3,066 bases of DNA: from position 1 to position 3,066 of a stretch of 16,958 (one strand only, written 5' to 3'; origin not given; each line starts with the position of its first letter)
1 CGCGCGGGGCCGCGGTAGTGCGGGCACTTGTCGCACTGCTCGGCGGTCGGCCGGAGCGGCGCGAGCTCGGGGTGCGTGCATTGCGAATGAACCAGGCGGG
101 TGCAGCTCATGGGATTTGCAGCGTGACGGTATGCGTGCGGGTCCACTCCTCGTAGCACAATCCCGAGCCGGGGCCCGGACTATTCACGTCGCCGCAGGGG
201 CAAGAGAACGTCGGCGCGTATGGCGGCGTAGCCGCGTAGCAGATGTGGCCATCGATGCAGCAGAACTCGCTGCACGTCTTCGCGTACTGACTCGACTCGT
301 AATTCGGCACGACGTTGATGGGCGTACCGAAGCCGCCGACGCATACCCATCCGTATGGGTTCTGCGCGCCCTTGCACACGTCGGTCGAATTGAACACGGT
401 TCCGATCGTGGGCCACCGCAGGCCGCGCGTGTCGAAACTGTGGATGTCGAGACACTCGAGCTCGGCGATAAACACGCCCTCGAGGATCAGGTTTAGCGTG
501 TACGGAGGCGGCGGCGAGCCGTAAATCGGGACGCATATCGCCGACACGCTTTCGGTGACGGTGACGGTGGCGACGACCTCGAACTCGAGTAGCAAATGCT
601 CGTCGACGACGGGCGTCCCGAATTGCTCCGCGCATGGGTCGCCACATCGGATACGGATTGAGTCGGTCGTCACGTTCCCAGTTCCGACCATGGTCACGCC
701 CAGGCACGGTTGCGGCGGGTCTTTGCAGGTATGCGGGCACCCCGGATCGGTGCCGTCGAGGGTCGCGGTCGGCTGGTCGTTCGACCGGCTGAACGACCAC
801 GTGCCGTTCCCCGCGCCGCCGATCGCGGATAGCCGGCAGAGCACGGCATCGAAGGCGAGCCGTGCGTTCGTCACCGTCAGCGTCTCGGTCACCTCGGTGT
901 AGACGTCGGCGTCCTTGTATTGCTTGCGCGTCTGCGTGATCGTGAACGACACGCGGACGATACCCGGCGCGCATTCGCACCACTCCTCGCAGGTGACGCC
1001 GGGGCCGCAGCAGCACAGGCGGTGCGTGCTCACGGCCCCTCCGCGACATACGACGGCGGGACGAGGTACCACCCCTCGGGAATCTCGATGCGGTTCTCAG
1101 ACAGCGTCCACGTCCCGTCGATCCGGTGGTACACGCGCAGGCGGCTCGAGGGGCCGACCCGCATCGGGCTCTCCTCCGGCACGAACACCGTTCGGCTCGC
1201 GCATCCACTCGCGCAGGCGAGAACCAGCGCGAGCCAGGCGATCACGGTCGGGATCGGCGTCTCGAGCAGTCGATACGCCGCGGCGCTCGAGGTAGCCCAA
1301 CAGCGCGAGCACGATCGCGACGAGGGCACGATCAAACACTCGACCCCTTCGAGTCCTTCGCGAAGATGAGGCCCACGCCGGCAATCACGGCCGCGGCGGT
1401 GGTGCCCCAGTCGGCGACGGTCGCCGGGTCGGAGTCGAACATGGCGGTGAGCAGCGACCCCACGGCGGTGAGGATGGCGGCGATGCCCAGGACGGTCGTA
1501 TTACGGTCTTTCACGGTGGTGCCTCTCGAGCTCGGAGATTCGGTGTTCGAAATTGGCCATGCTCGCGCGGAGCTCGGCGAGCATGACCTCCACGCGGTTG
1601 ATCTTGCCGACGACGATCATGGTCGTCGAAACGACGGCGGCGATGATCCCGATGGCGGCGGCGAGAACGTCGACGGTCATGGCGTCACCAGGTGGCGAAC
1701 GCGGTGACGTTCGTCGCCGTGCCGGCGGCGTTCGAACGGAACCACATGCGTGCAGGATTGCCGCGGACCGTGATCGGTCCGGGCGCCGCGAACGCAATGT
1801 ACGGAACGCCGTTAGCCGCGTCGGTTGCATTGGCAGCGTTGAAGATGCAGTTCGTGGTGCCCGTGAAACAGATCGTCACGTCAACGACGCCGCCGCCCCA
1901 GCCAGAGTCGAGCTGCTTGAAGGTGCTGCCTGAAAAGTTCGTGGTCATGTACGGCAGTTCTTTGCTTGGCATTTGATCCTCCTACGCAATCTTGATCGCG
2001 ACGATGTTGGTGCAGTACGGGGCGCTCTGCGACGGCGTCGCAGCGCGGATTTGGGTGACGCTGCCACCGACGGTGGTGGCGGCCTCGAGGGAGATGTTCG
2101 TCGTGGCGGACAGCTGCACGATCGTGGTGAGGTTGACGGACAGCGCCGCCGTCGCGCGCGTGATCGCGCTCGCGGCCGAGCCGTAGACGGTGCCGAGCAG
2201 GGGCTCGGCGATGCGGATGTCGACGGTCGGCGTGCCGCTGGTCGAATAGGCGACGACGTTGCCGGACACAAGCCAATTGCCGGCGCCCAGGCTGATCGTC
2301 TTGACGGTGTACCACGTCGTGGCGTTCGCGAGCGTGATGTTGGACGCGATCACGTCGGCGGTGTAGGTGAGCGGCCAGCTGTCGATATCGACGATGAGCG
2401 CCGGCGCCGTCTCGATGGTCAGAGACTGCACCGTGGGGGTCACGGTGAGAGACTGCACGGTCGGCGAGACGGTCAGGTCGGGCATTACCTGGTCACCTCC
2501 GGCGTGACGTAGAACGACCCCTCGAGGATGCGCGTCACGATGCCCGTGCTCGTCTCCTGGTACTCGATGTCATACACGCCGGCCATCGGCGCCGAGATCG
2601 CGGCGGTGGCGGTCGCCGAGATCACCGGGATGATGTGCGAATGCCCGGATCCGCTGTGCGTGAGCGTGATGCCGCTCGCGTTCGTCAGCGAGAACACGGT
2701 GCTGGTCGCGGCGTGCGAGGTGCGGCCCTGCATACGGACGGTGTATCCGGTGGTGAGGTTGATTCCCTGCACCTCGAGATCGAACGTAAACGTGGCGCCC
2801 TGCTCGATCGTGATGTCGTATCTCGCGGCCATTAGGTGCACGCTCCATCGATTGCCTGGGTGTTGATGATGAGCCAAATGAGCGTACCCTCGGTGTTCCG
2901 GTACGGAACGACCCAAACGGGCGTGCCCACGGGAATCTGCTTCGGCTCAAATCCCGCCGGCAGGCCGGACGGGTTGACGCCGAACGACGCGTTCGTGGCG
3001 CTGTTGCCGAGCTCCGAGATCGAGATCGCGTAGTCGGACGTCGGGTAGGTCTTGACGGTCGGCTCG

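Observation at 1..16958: Complete, circularly closed tailed-phage-like genome of only about 16.86 kb with every gene on one strand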

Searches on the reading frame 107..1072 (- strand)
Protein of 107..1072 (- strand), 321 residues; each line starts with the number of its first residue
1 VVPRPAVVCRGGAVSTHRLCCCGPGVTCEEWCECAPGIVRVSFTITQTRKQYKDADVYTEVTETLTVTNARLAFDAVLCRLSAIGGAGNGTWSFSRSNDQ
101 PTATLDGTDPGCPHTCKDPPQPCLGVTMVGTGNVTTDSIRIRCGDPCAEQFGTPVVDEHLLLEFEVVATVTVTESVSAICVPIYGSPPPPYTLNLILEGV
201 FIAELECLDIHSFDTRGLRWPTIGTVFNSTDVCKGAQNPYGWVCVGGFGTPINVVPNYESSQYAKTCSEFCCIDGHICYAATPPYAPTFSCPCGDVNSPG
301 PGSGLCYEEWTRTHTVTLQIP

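Call 8: search_protein_families(library=pfam, proteins=[window:107-1072:-], max_evalue=0.01)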
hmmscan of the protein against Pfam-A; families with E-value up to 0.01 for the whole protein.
window:107-1072:- (321 aa): 0 families

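Call 11: search_protein_families(library=phrogs, proteins=[window:107-1072:-], max_evalue=0.01)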
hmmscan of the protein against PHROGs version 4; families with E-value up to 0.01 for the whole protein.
window:107-1072:- (321 aa): 0 families

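Call 45: search_protein_families(library=ncbifam, proteins=[window:107-1033:-], max_evalue=1)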
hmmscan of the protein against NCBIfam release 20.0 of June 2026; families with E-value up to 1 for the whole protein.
window:107-1033:- (308 aa): 0 families

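Call 74: search_solved_structures(query=window:107-1033:-, max_evalue=10)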
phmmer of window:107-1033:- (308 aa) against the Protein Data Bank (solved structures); distinct sequences matched with E-value up to 10: 0.

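Call 92: find_homologous_proteins(query=A5, max_evalue=0.001)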
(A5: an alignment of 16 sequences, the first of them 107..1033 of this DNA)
Query A5 (16 sequences) (308 aa, profile of the alignment): 6 proteins with E <= 0.001 among 8000 candidates.
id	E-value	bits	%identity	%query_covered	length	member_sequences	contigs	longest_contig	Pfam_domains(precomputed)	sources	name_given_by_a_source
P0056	4.2e-21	95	92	100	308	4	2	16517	-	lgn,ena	-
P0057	1.7e-19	89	92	100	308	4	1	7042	-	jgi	-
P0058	2.4e-17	82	78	100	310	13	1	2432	-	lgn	-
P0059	5.7e-10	58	72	100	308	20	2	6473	-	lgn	-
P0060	1.6e-7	50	25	22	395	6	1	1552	-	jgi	jgi:hypothetical protein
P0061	1.9e-6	47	27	22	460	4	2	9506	-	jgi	jgi:hypothetical protein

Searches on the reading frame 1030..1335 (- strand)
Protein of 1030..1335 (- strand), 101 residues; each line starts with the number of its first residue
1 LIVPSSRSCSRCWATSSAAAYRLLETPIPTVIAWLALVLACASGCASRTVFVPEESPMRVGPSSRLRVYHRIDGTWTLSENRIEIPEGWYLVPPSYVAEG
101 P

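Call 8: search_protein_families(library=pfam, proteins=[window:1030-1335:-], max_evalue=0.01)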
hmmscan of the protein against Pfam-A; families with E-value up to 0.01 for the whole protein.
window:1030-1335:- (101 aa): 0 families

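Call 11: search_protein_families(library=phrogs, proteins=[window:1030-1335:-], max_evalue=0.01)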
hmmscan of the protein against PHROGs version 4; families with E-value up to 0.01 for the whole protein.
window:1030-1335:- (101 aa): 0 families

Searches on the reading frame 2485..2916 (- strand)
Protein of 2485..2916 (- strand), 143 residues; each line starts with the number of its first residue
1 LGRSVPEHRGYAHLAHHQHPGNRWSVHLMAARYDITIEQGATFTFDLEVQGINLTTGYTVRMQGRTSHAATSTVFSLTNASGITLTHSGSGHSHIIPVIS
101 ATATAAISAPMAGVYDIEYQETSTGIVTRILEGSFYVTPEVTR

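Call 8: search_protein_families(library=pfam, proteins=[window:2485-2916:-], max_evalue=0.01)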
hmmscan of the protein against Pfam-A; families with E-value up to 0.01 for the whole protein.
window:2485-2916:- (143 aa): 1 family
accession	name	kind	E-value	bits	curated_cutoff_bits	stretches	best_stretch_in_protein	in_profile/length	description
PF15967.10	Nucleoporin_FG2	-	0.0089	15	32.3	0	38-123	148-228/604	Nucleoporin FG repeated region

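Call 10: search_protein_families(library=phrogs, proteins=[window:2485-2916:-], max_evalue=0.01)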
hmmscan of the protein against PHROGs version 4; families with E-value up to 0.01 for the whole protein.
window:2485-2916:- (143 aa): 2 families
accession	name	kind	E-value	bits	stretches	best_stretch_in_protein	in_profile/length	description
phrog_1084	-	unknown function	1e-17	65.3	1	29-143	4-116/123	unknown function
phrog_3304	-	tail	4.2e-05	24.5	1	34-142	8-113/177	L-shaped tail fiber protein assembly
